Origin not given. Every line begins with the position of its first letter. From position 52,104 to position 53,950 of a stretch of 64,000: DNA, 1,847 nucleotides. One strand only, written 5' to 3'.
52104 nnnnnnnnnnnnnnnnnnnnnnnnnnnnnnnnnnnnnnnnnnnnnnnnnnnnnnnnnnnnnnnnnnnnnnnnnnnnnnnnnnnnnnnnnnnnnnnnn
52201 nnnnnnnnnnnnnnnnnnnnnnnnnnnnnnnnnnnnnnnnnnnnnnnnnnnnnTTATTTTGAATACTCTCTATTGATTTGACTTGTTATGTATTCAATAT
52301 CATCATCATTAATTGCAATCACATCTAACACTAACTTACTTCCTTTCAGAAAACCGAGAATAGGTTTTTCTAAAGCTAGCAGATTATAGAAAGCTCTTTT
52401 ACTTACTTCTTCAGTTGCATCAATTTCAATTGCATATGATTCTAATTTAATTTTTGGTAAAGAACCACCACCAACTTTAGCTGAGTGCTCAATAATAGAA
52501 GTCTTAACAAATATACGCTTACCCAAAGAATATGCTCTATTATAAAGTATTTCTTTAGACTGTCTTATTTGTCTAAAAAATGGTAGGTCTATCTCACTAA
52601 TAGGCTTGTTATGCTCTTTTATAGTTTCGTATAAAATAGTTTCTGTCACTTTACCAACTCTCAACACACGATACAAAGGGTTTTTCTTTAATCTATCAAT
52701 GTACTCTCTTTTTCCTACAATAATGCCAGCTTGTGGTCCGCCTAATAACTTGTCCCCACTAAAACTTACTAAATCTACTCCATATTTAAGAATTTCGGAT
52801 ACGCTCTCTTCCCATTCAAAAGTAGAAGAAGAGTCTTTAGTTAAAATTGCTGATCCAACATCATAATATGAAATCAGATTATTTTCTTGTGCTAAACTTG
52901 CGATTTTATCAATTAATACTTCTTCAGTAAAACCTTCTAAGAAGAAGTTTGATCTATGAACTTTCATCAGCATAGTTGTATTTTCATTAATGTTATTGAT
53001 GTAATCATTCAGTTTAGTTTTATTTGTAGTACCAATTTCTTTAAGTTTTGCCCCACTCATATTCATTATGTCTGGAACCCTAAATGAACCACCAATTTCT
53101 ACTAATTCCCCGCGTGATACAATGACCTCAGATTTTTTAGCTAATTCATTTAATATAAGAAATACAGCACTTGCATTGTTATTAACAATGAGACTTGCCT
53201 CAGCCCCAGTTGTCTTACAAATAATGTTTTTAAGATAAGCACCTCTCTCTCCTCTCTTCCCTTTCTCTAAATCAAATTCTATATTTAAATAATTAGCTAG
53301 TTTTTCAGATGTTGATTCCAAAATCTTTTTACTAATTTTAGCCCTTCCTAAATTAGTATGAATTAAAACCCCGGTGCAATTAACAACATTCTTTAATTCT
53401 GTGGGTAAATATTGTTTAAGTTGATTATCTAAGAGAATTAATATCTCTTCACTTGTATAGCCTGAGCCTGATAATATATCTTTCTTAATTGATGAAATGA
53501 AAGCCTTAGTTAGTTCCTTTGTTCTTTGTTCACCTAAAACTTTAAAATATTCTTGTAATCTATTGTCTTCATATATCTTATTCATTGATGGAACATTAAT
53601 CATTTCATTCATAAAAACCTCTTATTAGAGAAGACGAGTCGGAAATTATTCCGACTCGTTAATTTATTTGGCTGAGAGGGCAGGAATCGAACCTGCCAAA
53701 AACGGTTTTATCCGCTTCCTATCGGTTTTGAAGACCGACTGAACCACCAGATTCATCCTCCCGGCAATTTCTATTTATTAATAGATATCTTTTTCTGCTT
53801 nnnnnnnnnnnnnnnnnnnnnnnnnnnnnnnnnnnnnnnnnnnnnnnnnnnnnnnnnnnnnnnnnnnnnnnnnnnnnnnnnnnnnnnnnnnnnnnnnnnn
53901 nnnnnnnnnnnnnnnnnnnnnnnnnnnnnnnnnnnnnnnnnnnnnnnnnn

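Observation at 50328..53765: Complete selenocysteine-insertion operon selC-selA-selB, but no obvious selenoprotein gene in the window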

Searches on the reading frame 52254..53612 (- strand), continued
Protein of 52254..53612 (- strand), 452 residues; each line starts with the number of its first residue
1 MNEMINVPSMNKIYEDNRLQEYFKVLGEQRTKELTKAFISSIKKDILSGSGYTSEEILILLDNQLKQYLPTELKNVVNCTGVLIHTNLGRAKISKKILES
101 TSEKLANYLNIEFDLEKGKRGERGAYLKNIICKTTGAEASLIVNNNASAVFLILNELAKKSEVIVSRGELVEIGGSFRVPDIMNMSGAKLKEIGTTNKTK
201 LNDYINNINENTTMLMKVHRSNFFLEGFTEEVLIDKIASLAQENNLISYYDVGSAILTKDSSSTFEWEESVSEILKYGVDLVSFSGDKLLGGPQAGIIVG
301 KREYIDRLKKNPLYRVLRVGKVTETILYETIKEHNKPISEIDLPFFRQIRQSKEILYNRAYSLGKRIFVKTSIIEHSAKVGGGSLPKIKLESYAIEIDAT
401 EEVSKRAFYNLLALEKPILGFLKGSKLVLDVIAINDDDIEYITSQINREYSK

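Call 22: find_encoding_contigs(protein=P0003, flank=10000, max_places=2)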
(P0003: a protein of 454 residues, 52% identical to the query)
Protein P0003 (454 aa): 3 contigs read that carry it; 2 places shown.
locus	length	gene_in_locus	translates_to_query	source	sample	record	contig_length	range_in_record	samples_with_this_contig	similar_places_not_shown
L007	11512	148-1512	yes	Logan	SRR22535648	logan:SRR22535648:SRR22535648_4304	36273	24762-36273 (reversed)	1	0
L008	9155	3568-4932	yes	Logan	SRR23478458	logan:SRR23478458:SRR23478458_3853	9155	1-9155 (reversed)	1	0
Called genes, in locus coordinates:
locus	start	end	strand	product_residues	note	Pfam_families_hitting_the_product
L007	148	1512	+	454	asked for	PF03841:SelA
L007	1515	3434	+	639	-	PF00009:GTP_EFTU, PF01926:MMR_HSR1 (weak), PF03144:GTP_EFTU_D2, PF25461:Beta-barrel_SelB, PF09107:WHD_3rd_SelB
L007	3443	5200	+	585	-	PF05496:RuvB_N (faint), PF13177:DNA_pol3_delta2, PF13401:AAA_22 (weak), PF20720:nSTAND3 (faint), PF00004:AAA, PF07728:AAA_5 (weak), PF22608:DNAX_ATPase_lid, PF12169:DNA_pol3_gamma3, +1 more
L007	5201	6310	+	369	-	PF13506:Glyco_transf_21 (weak), PF00535:Glycos_transf_2, PF10111:Glyco_tranf_2_2, PF13641:Glyco_tranf_2_3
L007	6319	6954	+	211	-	PF00485:PRK, PF01121:CoaE (faint)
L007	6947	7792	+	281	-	PF02811:PHP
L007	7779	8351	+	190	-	-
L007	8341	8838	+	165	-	PF00186:DHFR_1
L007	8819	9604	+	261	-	PF01832:Glucosaminidase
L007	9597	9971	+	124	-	-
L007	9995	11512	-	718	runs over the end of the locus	PF13328:HD_4, PF01966:HD, PF04607:RelA_SpoT, PF02824:TGS, PF19296:RelA_AH (weak), PF28438:RelA_RIS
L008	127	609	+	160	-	PF01257:2Fe-2S_thioredx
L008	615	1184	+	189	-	PF02518:HATPase_c, PF13589:HATPase_c_3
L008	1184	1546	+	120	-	-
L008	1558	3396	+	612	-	PF01257:2Fe-2S_thioredx (weak), PF01512:Complex1_51K, PF10531:SLBB, PF22461:SLBB_2 (weak), PF10589:NADH_4Fe-4S, PF00037:Fer4 (weak), PF12838:Fer4_7, PF14697:Fer4_21, +5 more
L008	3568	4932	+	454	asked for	PF03841:SelA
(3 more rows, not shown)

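Call 23: find_encoding_contigs(protein=P0010, flank=10000, max_places=2)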
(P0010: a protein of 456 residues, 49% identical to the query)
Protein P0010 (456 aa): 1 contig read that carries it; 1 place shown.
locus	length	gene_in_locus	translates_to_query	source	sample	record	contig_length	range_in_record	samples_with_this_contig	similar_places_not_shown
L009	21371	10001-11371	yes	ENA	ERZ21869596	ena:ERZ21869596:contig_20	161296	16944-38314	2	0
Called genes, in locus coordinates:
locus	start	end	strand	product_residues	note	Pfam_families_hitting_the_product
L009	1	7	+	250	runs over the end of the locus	PF00132:Hexapep, PF25084:LbH_EIF2B (weak), PF25087:GMPPB_C (weak), PF25247:LbH_GLGC (faint), PF14602:Hexapep_2 (weak), PF00132:Hexapep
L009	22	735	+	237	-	PF00535:Glycos_transf_2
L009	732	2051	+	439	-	PF21579:PabTrmU54_TRAM_dom (faint), PF05958:tRNA_U5-meth_tr, PF02475:TRM5-TYW2_MTfase (weak), PF03602:Cons_hypoth95 (weak)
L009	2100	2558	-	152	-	-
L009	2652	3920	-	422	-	PF01609:DDE_Tnp_1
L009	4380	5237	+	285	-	PF01551:Peptidase_M23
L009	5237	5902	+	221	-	PF04263:TPK_catalytic, PF04265:TPK_B1_binding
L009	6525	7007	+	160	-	PF01257:2Fe-2S_thioredx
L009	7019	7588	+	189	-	PF02518:HATPase_c, PF13589:HATPase_c_3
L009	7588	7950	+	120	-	-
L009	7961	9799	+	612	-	PF01257:2Fe-2S_thioredx (weak), PF01512:Complex1_51K, PF10531:SLBB, PF22461:SLBB_2 (weak), PF10589:NADH_4Fe-4S, PF12838:Fer4_7, PF13187:Fer4_9, PF14697:Fer4_21, +4 more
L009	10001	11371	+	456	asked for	PF03841:SelA, PF00266:Aminotran_5 (weak)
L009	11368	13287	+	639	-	PF00009:GTP_EFTU, PF01926:MMR_HSR1 (weak), PF03144:GTP_EFTU_D2, PF25461:Beta-barrel_SelB, PF09107:WHD_3rd_SelB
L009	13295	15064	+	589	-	PF05496:RuvB_N (faint), PF13177:DNA_pol3_delta2, PF13401:AAA_22 (weak), PF00004:AAA, PF07728:AAA_5 (weak), PF21960:RCF1-5-like_lid (weak), PF22608:DNAX_ATPase_lid, PF12169:DNA_pol3_gamma3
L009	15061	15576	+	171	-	PF00535:Glycos_transf_2, PF10111:Glyco_tranf_2_2, PF13641:Glyco_tranf_2_3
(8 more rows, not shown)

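Call 28: find_encoding_contigs(protein=P0002, flank=10000, max_places=2)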
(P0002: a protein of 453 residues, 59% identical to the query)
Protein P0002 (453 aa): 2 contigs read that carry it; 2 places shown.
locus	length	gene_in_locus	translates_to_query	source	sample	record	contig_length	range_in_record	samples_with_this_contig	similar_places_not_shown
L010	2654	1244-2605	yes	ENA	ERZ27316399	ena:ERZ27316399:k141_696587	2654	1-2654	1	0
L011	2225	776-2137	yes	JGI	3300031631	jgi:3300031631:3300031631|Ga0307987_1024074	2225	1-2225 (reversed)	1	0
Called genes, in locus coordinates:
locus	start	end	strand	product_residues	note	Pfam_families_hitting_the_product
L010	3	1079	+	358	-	?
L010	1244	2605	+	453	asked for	PF03841:SelA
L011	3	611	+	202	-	?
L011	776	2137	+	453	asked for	PF03841:SelA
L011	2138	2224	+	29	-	?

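Call 29: find_encoding_contigs(protein=P0020, flank=10000, max_places=2)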
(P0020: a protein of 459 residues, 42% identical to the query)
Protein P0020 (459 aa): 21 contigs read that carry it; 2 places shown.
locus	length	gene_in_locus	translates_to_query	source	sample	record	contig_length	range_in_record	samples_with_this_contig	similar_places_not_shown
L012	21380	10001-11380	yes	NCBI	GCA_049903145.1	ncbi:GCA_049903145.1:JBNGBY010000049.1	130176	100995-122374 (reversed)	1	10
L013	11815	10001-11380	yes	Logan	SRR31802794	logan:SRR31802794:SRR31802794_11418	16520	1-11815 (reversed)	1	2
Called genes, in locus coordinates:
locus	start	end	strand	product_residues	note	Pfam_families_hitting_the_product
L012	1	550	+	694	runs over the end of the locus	PF00082:Peptidase_S8, PF18962:Por_Secre_tail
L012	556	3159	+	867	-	PF15902:Sortilin-Vps10, PF13860:FlgD_ig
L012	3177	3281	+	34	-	-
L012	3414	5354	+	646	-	PF00801:PKD, PF18911:PKD_4, PF13229:Beta_helix (weak), PF13860:FlgD_ig, PF18962:Por_Secre_tail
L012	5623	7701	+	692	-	PF13585:CHU_C (weak), PF13860:FlgD_ig, PF18962:Por_Secre_tail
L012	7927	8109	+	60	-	-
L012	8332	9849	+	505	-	PF00801:PKD (weak), PF18911:PKD_4, PF13860:FlgD_ig, PF18962:Por_Secre_tail, PF13585:CHU_C (faint)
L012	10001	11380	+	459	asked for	PF03841:SelA, PF00266:Aminotran_5, PF01053:Cys_Met_Meta_PP (weak)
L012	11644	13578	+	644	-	PF00009:GTP_EFTU, PF01926:MMR_HSR1 (faint), PF03144:GTP_EFTU_D2, PF25461:Beta-barrel_SelB, PF09107:WHD_3rd_SelB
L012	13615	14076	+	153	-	PF13420:Acetyltransf_4 (weak), PF00583:Acetyltransf_1, PF13673:Acetyltransf_10, PF13508:Acetyltransf_7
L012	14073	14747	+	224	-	PF00485:PRK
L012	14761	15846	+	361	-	PF00817:IMS, PF11798:IMS_HHH, PF21999:IMS_HHH_1 (weak), PF11799:IMS_C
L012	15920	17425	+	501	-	PF13581:HATPase_c_2, PF00583:Acetyltransf_1 (weak), PF13508:Acetyltransf_7 (faint)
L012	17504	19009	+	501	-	PF13581:HATPase_c_2, PF00583:Acetyltransf_1 (weak)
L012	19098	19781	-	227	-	PF08713:DNA_alkylation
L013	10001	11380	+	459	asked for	PF03841:SelA, PF00266:Aminotran_5, PF01053:Cys_Met_Meta_PP (weak)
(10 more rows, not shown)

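Call 30: find_encoding_contigs(protein=P0021, flank=10000, max_places=2)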
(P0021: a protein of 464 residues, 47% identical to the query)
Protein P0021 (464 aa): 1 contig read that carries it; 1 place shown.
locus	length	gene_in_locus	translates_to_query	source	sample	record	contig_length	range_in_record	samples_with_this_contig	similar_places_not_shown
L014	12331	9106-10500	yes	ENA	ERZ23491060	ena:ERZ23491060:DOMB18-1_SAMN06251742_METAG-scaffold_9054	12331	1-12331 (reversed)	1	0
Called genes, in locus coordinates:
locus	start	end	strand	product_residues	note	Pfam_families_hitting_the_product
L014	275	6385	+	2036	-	PF00580:UvrD-helicase, PF13245:AAA_19, PF00580:UvrD-helicase, PF13361:UvrD_C, PF13538:UvrD_C_2 (faint), PF12705:PDDEXK_1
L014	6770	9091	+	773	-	PF05547:Peptidase_M6 (faint), PF13860:FlgD_ig, PF18962:Por_Secre_tail (weak)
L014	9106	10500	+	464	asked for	PF12390:Se-cys_synth_N, PF03841:SelA, PF01053:Cys_Met_Meta_PP, PF00266:Aminotran_5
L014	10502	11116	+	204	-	PF01206:TusA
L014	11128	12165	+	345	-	PF00586:AIRS, PF02769:AIRS_C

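Call 56: list_cluster_members(proteins=[P0001, P0004, P0007, P0020, P0002])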
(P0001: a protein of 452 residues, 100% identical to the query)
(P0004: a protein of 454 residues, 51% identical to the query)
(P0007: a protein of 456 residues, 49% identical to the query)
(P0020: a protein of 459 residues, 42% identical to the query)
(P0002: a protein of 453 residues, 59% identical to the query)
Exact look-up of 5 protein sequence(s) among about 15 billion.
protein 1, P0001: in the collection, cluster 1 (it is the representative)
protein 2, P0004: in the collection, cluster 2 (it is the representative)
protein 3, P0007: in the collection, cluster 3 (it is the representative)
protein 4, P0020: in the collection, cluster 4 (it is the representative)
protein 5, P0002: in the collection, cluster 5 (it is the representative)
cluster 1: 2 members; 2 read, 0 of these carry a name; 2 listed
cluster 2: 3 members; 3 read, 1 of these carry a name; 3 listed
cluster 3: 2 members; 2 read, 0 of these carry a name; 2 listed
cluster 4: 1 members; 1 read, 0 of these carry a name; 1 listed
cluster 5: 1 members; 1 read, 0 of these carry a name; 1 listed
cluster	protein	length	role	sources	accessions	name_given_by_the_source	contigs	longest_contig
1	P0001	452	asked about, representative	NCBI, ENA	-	-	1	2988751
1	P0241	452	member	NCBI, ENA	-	-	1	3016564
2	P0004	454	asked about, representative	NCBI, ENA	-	-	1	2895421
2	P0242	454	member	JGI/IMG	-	L-seryl-tRNA(Ser) seleniumtransferase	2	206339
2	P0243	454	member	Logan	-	-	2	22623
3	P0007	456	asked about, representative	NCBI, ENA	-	-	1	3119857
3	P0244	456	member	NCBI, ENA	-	-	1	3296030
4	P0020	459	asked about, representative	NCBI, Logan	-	-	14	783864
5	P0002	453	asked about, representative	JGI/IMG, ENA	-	-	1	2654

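Call 57: find_encoding_contigs(protein=P0241, flank=10000, max_places=2)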
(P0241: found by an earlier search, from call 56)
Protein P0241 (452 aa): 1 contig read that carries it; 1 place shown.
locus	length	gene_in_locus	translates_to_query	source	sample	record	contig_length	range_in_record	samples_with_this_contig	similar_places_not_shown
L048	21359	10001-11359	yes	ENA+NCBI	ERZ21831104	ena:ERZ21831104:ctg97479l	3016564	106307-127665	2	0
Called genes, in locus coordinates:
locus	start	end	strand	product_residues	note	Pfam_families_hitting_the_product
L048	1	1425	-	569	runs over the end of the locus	PF01590:GAF, PF13185:GAF_2, PF01966:HD (weak), PF13487:HD_5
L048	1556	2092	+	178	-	PF00857:Isochorismatase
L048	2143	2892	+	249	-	PF00132:Hexapep, PF14602:Hexapep_2 (weak), PF25084:LbH_EIF2B (weak), PF25087:GMPPB_C, PF00132:Hexapep (weak)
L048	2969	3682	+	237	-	PF00535:Glycos_transf_2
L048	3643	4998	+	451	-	PF05958:tRNA_U5-meth_tr, PF02475:TRM5-TYW2_MTfase (faint), PF03602:Cons_hypoth95 (weak)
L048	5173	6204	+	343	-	PF17761:DUF1016_N, PF06250:YhcG_C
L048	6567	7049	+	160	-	PF01257:2Fe-2S_thioredx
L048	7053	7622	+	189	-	PF02518:HATPase_c, PF13589:HATPase_c_3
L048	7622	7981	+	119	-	-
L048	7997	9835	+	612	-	PF01257:2Fe-2S_thioredx (weak), PF01512:Complex1_51K, PF10531:SLBB, PF22461:SLBB_2 (weak), PF10589:NADH_4Fe-4S, PF00037:Fer4 (weak), PF12838:Fer4_7, PF14697:Fer4_21, +2 more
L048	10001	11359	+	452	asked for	PF03841:SelA, PF00266:Aminotran_5 (weak)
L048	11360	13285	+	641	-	PF00009:GTP_EFTU, PF01926:MMR_HSR1 (weak), PF03144:GTP_EFTU_D2, PF25461:Beta-barrel_SelB, PF09107:WHD_3rd_SelB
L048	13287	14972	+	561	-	PF05496:RuvB_N (weak), PF13177:DNA_pol3_delta2, PF13401:AAA_22 (weak), PF00004:AAA, PF07728:AAA_5 (weak), PF21960:RCF1-5-like_lid (weak), PF22608:DNAX_ATPase_lid, PF12169:DNA_pol3_gamma3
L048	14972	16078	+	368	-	PF13506:Glyco_transf_21, PF00535:Glycos_transf_2, PF10111:Glyco_tranf_2_2, PF13641:Glyco_tranf_2_3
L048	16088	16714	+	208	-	PF00485:PRK, PF01121:CoaE (weak)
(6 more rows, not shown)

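Call 73: search_solved_structures(query=window:52254-53612:-, max_evalue=1e-10)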
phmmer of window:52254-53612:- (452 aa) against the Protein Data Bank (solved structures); distinct sequences matched with E-value up to 1e-10: 5.
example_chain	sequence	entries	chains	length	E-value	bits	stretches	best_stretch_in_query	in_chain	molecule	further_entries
3w1h_A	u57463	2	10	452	6.9e-101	341.3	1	35-444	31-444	L-seryl-tRNA(Sec) selenium transferase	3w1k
3w1i_A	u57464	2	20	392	2.5e-99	336.2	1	66-444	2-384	L-seryl-tRNA(Sec) selenium transferase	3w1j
3wcn_A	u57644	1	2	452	5.6e-97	328.5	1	35-444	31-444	L-seryl-tRNA(Sec) selenium transferase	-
3wco_A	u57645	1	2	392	2e-95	323.3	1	66-444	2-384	L-seryl-tRNA(Sec) selenium transferase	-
8uzw_A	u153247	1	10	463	1.3e-78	268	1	7-437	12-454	L-seryl-tRNA(Sec) selenium transferase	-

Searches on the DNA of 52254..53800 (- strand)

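Call 32: search_rna_families(sources=[L001, L002, L010, L011, L012, L014], threshold=gathering)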
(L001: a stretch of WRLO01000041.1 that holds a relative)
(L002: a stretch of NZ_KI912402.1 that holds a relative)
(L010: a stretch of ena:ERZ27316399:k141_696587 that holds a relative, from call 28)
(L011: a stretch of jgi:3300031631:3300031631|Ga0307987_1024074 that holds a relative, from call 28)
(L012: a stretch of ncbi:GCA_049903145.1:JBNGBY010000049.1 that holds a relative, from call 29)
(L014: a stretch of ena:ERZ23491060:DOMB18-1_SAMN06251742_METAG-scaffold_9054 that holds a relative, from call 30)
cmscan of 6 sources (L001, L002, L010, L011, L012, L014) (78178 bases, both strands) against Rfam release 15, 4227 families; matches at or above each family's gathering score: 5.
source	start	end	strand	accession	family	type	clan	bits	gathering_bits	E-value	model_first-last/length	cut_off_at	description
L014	6575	6648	+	RF00005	tRNA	Gene; tRNA;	CL00001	66.2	29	4.2e-12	1-71/71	no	tRNA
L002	9805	9892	+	RF01852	tRNA-Sec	Gene; tRNA;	CL00001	61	47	7.8e-10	1-91/91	no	Selenocysteine transfer RNA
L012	9875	9971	+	RF01852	tRNA-Sec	Gene; tRNA;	CL00001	57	47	8.4e-09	1-91/91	no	Selenocysteine transfer RNA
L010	1096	1184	+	RF01852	tRNA-Sec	Gene; tRNA;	CL00001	56.3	47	1.2e-08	1-91/91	no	Selenocysteine transfer RNA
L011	628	716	+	RF01852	tRNA-Sec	Gene; tRNA;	CL00001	56.3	47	1.2e-08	1-91/91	no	Selenocysteine transfer RNA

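Call 71: search_rna_families(source=window, start=53560, end=53800, threshold=evalue, max_evalue=1)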
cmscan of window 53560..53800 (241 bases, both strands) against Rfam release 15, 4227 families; matches with E-value up to 1: 4.
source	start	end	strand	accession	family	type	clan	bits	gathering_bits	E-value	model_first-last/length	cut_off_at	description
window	53671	53765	-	RF01852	tRNA-Sec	Gene; tRNA;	CL00001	61.4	47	1.8e-12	1-91/91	no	Selenocysteine transfer RNA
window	53583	53665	+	RF02845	Ref1C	Gene; sRNA;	-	20.2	90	0.88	1-131/131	no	Enterococcus sRNA 1C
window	53672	53710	+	RF04351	Plastid-psbl-rps4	Cis-reg;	-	18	68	0.2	1-53/53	no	Plastid-psbl-rps4 3UTR RNA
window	53610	53697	-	RF01067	ATPC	Gene;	-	17.3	45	0.42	1-92/92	no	ATPC RNA motif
